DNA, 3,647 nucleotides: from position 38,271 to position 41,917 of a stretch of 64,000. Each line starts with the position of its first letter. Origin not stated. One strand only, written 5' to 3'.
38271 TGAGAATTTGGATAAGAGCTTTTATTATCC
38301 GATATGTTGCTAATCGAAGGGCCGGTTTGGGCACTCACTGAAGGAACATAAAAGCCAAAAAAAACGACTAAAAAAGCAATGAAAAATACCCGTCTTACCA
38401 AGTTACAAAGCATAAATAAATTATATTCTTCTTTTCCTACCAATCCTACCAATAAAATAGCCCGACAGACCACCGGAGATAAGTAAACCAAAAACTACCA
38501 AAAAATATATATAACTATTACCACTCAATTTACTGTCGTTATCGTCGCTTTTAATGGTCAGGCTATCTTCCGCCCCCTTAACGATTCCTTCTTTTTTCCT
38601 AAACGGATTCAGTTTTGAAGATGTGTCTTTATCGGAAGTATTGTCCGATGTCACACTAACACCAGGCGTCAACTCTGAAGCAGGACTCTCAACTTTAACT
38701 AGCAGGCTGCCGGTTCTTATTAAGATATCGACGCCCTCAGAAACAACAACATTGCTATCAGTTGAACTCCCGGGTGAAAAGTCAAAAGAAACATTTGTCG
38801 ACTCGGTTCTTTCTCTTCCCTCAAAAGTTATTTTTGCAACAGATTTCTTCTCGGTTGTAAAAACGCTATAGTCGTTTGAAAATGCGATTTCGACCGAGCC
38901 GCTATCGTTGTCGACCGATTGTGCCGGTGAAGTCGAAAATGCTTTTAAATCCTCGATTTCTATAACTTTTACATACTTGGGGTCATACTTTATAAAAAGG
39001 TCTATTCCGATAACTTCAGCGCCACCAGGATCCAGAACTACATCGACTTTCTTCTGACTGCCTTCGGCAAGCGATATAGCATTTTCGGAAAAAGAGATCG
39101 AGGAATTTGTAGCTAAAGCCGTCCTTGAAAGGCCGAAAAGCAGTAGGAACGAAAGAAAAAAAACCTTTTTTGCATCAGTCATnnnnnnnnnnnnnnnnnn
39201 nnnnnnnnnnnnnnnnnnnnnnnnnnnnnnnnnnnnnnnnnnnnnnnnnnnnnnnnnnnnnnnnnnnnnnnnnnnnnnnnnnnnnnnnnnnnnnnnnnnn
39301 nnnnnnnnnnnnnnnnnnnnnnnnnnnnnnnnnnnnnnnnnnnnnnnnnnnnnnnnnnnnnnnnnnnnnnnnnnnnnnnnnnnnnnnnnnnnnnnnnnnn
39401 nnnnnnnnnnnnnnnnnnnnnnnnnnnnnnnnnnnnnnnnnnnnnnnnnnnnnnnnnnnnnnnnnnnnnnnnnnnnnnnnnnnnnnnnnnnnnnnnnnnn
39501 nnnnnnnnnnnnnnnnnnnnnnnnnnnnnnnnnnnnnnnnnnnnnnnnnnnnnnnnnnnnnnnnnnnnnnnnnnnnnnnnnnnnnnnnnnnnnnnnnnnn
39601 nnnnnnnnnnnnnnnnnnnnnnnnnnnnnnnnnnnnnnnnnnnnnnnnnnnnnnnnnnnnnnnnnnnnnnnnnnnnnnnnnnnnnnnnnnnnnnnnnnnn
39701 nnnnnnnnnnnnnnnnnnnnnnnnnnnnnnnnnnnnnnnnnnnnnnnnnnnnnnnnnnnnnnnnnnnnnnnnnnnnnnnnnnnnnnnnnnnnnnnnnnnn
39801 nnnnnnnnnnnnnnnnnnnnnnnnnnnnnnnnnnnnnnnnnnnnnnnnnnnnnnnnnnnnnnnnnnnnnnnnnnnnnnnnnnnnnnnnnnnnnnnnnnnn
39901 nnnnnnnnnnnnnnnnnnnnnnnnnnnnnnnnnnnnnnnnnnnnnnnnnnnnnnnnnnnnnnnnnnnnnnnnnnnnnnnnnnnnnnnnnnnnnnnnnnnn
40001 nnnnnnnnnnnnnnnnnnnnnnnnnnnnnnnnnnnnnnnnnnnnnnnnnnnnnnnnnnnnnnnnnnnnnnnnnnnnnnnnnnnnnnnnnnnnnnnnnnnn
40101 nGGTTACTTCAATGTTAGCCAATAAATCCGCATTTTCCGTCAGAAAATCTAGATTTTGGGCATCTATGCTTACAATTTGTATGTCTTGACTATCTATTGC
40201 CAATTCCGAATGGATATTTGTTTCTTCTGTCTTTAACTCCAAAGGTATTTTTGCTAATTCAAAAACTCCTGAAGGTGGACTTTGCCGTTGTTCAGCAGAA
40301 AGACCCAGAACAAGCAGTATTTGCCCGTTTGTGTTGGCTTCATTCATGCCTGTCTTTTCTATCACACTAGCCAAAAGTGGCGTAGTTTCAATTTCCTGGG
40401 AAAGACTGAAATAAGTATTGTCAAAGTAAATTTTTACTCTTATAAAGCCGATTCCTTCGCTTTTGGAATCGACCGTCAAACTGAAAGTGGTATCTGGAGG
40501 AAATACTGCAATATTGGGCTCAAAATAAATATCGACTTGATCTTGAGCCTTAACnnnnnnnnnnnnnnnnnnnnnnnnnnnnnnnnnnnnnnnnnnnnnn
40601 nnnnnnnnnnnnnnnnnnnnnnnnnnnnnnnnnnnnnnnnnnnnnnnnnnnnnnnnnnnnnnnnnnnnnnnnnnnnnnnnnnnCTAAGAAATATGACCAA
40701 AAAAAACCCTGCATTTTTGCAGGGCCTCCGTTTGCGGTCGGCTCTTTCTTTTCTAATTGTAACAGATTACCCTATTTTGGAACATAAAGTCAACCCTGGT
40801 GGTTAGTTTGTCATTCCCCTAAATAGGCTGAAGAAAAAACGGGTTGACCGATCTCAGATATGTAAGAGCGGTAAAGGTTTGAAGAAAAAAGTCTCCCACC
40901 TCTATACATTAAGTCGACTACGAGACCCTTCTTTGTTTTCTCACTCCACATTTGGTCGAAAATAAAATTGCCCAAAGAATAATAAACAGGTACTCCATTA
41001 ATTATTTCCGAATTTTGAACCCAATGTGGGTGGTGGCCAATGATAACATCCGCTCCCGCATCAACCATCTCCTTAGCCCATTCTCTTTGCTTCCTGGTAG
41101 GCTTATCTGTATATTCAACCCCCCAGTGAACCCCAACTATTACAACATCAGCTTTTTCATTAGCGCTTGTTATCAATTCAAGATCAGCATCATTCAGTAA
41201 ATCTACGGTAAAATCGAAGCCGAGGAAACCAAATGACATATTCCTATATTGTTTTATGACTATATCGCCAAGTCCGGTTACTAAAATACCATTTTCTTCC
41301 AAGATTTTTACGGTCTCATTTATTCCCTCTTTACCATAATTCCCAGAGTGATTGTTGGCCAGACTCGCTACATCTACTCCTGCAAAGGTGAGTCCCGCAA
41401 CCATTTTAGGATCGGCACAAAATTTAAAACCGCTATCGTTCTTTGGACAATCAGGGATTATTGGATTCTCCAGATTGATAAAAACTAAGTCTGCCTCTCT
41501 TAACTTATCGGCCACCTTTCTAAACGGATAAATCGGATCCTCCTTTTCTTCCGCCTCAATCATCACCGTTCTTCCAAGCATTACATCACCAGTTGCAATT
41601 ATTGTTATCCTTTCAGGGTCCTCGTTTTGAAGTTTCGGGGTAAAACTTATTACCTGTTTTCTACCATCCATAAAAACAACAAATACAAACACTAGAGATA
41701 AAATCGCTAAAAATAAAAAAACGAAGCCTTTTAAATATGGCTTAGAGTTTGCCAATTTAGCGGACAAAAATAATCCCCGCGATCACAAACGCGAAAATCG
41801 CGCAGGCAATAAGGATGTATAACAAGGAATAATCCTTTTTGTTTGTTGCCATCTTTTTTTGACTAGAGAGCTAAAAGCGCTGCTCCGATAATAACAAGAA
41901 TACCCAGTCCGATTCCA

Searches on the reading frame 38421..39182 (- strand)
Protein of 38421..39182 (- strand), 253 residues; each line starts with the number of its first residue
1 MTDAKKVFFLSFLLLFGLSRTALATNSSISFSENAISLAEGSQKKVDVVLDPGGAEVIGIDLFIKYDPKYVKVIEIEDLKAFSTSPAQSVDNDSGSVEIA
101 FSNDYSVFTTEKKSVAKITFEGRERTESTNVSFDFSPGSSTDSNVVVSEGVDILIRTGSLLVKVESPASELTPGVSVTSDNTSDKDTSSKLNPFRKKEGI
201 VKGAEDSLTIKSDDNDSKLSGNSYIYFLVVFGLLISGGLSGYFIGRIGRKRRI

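Call 3: search_protein_families(library=pfam, proteins=[window:38421-39182:-], max_evalue=0.1)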
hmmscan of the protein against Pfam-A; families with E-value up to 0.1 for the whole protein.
window:38421-39182:- (253 aa): 1 family
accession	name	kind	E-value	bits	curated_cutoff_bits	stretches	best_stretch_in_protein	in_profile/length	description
PF00963.24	Cohesin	-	4.1e-06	27.5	24.1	1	40-145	12-126/139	Cohesin domain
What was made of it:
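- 38421..39182 (-): G: anchor protein (253 aa). Order of parts: signal peptide, class-2 cohesin (38682-39110), linker, C-terminal TM (38448-38513), RKRR tail. Overlaps the end of H by 8 nt. Pfam Cohesin E 4.1e-6 (call 3).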

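Call 56: search_protein_families(library=ncbifam, proteins=[window:38421-39182:-], max_evalue=0.01)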
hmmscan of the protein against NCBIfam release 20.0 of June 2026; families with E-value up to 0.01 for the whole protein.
window:38421-39182:- (253 aa): 0 families

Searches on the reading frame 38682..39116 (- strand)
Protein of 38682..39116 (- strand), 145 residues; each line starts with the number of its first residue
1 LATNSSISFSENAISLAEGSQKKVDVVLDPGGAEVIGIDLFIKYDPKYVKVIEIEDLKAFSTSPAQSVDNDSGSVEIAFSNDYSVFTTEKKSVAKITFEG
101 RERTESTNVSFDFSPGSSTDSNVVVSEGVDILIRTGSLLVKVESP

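Call 19: search_solved_structures(query=A2, max_evalue=1, show_alignments=1)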
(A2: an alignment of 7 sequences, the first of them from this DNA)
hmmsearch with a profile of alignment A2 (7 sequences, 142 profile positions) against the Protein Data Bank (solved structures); distinct sequences matched with E-value up to 1: 22.
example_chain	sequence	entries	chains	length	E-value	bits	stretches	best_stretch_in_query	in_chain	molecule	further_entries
3kcp_A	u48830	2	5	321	0.00052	23.2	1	28-96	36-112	Cellulosomal-scaffolding protein A | Cellulosome anchoring protein cohesin region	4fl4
1aoh_A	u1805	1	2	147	0.001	22.2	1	26-97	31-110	Cellulosomal-scaffolding protein A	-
4ums_A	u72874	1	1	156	0.0011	22.2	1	29-103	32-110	CELLULOSOMAL ANCHORING SCAFFOLDIN B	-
5lxv_A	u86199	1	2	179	0.0012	22.1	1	8-66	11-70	Scaffoldin C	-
1anu_A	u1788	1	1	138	0.0026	20.9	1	15-106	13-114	COHESIN-2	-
4uyp_A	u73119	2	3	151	0.0029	20.8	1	37-100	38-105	Cellulosomal scaffoldin anchoring protein C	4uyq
2ccl_A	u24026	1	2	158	0.0036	20.5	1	15-106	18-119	CELLULOSOMAL SCAFFOLDING PROTEIN A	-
1ohz_A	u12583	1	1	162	0.0039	20.4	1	15-106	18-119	CELLULOSOMAL SCAFFOLDING PROTEIN A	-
4u3s_A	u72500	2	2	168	0.013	18.7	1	8-107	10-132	Cellulosomal scaffoldin adaptor protein B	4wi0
3l8q_A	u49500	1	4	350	0.039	17.1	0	9-50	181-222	Cellulosomal scaffoldin adaptor protein B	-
2bm3_A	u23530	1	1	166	0.039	17.1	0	22-77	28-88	SCAFFOLDING DOCKERIN BINDING PROTEIN A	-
5g5d_A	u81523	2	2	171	0.054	16.7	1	4-57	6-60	CELLULOSOME ANCHORING PROTEIN COHESIN REGION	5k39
2b59_A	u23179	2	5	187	0.055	16.6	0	22-77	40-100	COG1196: Chromosome segregation ATPases | Scaffolding dockerin binding protein A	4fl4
3kcp_B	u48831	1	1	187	0.055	16.6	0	22-77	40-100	Cellulosome anchoring protein, cohesin region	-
5m0y_A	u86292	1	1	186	0.055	16.6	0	22-77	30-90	Cellulosome anchoring protein cohesin region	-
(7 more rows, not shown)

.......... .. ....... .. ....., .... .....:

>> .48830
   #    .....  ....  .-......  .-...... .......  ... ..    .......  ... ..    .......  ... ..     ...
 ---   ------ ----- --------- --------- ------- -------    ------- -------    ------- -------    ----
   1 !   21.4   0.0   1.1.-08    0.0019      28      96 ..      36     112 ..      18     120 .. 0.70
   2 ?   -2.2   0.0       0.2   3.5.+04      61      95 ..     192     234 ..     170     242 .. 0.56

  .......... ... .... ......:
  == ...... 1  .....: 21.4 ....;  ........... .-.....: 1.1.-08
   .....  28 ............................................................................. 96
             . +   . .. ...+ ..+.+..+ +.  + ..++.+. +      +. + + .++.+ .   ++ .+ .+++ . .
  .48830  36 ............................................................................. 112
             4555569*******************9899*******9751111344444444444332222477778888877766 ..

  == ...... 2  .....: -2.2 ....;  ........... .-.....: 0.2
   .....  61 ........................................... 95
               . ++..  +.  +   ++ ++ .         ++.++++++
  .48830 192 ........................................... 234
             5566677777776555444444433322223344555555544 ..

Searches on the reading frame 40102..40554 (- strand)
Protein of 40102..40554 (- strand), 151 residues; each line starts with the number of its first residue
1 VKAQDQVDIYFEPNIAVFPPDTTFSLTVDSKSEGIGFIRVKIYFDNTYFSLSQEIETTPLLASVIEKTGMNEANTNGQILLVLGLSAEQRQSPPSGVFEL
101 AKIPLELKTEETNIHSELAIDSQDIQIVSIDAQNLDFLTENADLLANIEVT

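Call 44: search_solved_structures(query=A5, max_evalue=10, show_alignments=1)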
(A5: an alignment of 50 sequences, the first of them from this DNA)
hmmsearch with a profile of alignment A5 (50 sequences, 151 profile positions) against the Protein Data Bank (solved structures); distinct sequences matched with E-value up to 10: 2.
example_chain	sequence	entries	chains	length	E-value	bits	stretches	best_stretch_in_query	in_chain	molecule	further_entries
6kg8_A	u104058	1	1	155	0.51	13.5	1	4-147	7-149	Probably cellulosomal scaffolding protein, secreted cellulose-binding and cohesin domain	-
6kgc_A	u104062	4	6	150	0.51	13.5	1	4-147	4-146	Probably cellulosomal scaffolding protein, secreted cellulose-binding and cohesin domain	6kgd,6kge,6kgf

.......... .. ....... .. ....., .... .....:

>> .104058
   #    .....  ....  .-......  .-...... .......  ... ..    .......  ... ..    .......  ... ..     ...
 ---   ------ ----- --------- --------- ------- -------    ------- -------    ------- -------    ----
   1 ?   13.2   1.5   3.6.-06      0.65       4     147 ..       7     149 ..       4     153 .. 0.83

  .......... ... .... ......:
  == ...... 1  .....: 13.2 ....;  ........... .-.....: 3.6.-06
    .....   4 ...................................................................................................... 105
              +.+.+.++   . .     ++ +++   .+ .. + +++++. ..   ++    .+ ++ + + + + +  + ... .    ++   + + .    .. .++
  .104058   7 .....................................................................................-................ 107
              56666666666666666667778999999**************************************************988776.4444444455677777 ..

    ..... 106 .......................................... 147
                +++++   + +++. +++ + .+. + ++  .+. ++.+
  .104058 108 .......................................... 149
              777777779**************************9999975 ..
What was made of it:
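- Tried and rejected: The 50-sequence profile gave only weak cohesin hits at E 0.51 (call 44).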

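Call 45: search_protein_families(library=pfam, alignment_id=A5, max_evalue=1)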
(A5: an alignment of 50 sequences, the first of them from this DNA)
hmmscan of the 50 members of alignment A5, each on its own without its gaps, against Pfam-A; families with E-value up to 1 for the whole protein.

A. member 1, seq(151 aa): 0 families

B. families by the number of members that match (of 50 scanned): 28 families (the first 25 are shown)
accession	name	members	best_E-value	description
PF00963.24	Cohesin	5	0.00048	Cohesin domain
PF23274.1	DUF7077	3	0.048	Domain of unknown function (DUF7077)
PF23926.2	LtfC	2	0.0015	LtfC-like, beta-sandwich domain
PF06280.18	fn3_5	2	0.059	Fn3-like domain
PF09018.17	Phage_Capsid_P3_N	1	0.002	P3 major capsid protein N-terminal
PF04357.19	TamB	1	0.0036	TamB, inner membrane protein subunit of TAM complex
PF13473.12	Cupredoxin_1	1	0.0083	Cupredoxin-like domain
PF20495.3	DUF6727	1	0.0087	Family of unknown function (DUF6727)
PF02494.22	HYR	1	0.011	HYR domain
PF00394.28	Cu-oxidase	1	0.038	Multicopper oxidase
PF25419.1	Ig_PIFI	1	0.042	PIFI-like, immunoglobulin-like domain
PF22322.1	DUF6973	1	0.049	Domain of unknown function (DUF6973)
PF12844.13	HTH_19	1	0.053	Helix-turn-helix domain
PF04213.18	HtaA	1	0.055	Htaa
PF25020.1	TTR_TEN1-4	1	0.062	Teneurin TTR-like domain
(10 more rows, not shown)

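Call 52: predict_structure(alignment_id=A5)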
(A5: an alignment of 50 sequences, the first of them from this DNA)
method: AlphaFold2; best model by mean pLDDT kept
length: 151 residues; sequences in the alignment: 50
mean_pLDDT: 96.9   pTM: 0.90
mean pLDDT of the five models: 96.9, 96.9, 96.8, 96.4, 96.1
residues with pLDDT >= 90: 144; 70-90: 4; 50-70: 3; < 50: 0
segments of 3 or more residues with pLDDT < 50: none
pLDDT, mean of each block of 10 residues (from residue 1): 85 98 99 98 99 98 98 99 97 98 98 98 98 97 96 81
secondary structure, 60 per line:
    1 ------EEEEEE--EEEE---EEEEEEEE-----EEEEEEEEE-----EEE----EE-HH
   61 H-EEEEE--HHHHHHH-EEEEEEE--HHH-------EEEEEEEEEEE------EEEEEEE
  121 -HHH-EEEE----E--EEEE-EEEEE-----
elements in order: E7-12 E15-18 E22-29 E35-43 E49-51 E63-67 H70-76 E78-84 E97-107 E114-120 E126-129 E137-140 E142-146
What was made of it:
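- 40102..40554 (-): H cohesin 1 (class 3, residues 44-194). AF2 pLDDT 96.9 (call 52).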

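Call 55: fold_search(model_id=the predicted structure, library=pdb)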
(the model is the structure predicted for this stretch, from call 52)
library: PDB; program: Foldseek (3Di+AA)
matches with E <= 10: 1996; with E <= 0.001: 83
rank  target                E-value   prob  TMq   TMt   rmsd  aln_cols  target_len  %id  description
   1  6kgf_C                4.5e-11  1.00  0.75  0.77   2.6       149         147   15  Crystal structure of CaDoc0917(R16D)-CaCohA2 complex at pH 8.2 (released 2020-07-08)
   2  6kge_A                1.1e-10  1.00  0.76  0.80   2.5       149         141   15  Crystal structure of CaDoc0917(R16D)-CaCohA2 complex at pH 5.5 (released 2020-07-08)
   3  6kgc_A                1.5e-10  1.00  0.73  0.77   3.4       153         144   14  Crystal structure of CaDoc0917(R49D)-CaCohA2 complex at pH 5.4 (released 2020-07-08)
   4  6kgf_A                2.5e-10  1.00  0.76  0.79   2.5       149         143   15  Crystal structure of CaDoc0917(R16D)-CaCohA2 complex at pH 8.2 (released 2020-07-08)
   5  6kgd_A                2.7e-10  1.00  0.76  0.79   2.5       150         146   15  Crystal structure of CaDoc0917(R49D)-CaCohA2 complex at pH 8.0 (released 2020-07-08)
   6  2vn5_C                1.4e-09  1.00  0.76  0.77   3.0       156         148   12  The Clostridium cellulolyticum dockerin displays a dual binding mode for its cohesin partner (released 2008-05-20)
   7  4dh2_C                1.7e-09  1.00  0.74  0.72   4.0       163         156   10  Crystal structure of Coh-OlpC(Cthe_0452)-Doc435(Cthe_0435) complex: A novel type I Cohesin-Dockerin complex from Clost (released 2012-11-28)
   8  1g1k_A                2.2e-09  1.00  0.75  0.79   2.7       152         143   12  COHESIN MODULE FROM THE CELLULOSOME OF CLOSTRIDIUM CELLULOLYTICUM (released 2000-11-22)
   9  2vn6_A                2.6e-09  1.00  0.76  0.76   2.6       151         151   13  The Clostridium cellulolyticum dockerin displays a dual binding mode for its cohesin partner (released 2008-05-13)
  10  4ums                  2.6e-09  1.00  0.73  0.72   3.3       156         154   15  The crystal structure of the seventh ScaB type I cohesin from Pseudobacteroides cellulosolvens (released 2015-05-06)
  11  4dh2_A                3.1e-09  1.00  0.74  0.71   3.9       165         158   12  Crystal structure of Coh-OlpC(Cthe_0452)-Doc435(Cthe_0435) complex: A novel type I Cohesin-Dockerin complex from Clost (released 2012-11-28)
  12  2vn5_A                5.6e-09  1.00  0.75  0.79   2.6       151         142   13  The Clostridium cellulolyticum dockerin displays a dual binding mode for its cohesin partner (released 2008-05-20)
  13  6kg8_MODEL_1_A        5.9e-09  1.00  0.77  0.75   2.6       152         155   15  Solution structure of CaCohA2 from Clostridium acetobutylicum (released 2020-07-08)
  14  5lxv_C                1.6e-08  1.00  0.74  0.66   3.7       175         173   14  Crystal structure of Ruminococcus flavefaciens scaffoldin C cohesin in complex with a dockerin from an uncharacterized (released 2016-10-19)
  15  5lxv_A                2.0e-08  1.00  0.73  0.65   3.6       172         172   14  Crystal structure of Ruminococcus flavefaciens scaffoldin C cohesin in complex with a dockerin from an uncharacterized (released 2016-10-19)
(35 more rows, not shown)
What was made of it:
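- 40102..40554 (-): Foldseek against the PDB returns cohesins for all top 50 hits, best E 4.5e-11 (call 55).
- On Cohesin (PF00963; nine-stranded β jelly-roll): H cohesin 1: pLDDT 96.9, and the top 50 Foldseek PDB hits are all cohesins, with TM 0.59-0.78 (calls 52, 55).
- Checked: Its AF2 model (pLDDT 96.9, call 52) gives 50 of 50 top PDB matches to cohesins, the best being 6kgf at E 4.5e-11 and TM 0.75-0.77 (call 55).
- H cohesin 1 is a cohesin by fold: calls 52, 55.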

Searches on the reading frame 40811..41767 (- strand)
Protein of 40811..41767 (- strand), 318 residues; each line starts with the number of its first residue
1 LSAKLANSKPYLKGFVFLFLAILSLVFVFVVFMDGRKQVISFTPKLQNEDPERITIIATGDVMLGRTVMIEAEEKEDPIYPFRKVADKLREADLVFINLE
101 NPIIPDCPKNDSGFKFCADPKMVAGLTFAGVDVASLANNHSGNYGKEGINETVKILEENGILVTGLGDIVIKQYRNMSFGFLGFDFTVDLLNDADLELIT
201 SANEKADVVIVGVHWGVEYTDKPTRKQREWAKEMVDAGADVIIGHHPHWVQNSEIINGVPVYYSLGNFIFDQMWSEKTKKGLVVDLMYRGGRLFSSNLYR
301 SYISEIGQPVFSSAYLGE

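Call 56: search_protein_families(library=ncbifam, proteins=[window:40811-41767:-], max_evalue=0.01)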
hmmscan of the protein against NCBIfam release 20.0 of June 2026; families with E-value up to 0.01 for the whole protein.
window:40811-41767:- (318 aa): 2 families
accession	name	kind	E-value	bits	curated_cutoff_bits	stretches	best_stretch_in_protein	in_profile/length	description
NF038314.1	epimerase_MslH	equivalog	1.6e-25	89.4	700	2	198-270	243-317/439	lasso peptide C-terminal Trp epimerase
NF006934.0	PRK09419.1-1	subfamily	0.0008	17.1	1646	0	202-263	799-859/1174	multifunctional 2',3'-cyclic-nucleotide 2'-phosphodiesterase/3'-nucleotidase/5'-nucleotidase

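Call 74: search_protein_families(library=pfam, proteins=[window:40811-41767:-], max_evalue=0.001)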
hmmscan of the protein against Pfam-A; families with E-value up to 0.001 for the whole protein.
window:40811-41767:- (318 aa): 1 family
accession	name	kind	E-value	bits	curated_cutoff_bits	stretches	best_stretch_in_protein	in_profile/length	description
PF09587.15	PGA_cap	-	4.7e-62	210.2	27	1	55-272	1-255/255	Bacterial capsule synthesis protein PGA_cap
